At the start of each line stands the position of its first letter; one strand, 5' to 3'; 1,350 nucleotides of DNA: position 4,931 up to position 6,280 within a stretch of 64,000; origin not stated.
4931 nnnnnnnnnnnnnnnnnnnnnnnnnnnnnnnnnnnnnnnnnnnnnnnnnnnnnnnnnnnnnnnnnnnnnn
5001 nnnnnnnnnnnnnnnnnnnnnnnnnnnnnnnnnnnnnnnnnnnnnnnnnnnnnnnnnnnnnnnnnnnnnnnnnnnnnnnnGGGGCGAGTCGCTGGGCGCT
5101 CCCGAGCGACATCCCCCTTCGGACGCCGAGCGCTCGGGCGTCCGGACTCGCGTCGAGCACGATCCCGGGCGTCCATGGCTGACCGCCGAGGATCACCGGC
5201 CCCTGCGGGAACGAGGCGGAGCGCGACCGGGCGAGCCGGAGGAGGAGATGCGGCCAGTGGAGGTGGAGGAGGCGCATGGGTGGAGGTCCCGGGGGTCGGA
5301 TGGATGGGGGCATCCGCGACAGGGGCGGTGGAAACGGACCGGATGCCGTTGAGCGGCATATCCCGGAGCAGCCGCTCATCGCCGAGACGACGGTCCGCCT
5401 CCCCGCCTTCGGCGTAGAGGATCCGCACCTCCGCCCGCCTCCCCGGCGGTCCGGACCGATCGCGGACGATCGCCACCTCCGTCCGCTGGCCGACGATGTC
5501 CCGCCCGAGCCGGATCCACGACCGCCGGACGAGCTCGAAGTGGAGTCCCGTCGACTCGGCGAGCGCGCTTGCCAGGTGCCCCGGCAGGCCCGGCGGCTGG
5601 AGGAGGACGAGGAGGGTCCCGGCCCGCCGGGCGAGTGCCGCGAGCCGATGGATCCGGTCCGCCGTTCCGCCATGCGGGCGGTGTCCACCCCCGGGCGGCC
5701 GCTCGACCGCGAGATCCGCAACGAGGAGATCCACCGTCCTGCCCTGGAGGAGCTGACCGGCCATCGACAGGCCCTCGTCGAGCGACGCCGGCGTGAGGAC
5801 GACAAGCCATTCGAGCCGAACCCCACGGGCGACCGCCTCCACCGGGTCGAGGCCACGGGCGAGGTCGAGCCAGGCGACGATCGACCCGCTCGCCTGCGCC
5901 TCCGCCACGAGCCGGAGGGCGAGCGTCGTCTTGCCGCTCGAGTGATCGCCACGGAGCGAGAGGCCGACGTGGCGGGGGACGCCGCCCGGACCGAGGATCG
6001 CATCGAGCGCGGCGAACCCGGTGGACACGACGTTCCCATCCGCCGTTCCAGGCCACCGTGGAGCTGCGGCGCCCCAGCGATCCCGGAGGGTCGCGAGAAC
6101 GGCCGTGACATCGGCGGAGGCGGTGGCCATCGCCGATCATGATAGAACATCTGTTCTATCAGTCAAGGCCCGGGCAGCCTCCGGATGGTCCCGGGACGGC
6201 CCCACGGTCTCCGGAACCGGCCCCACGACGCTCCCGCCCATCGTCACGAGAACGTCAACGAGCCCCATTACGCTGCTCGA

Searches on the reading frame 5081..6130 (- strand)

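Call 8: search_protein_families(library=pfam, proteins=[window:5081-6130:-], max_evalue=0.1)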
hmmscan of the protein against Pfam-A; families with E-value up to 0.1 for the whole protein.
seq(350 aa): 2 families
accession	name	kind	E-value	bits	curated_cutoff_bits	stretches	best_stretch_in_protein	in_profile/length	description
PF00154.27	RecA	-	6.9e-25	88.4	27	2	33-139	31-137/262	recA bacterial DNA recombination protein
PF06745.19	ATPase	-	0.036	13.9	26.6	1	35-77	1-42/231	KaiC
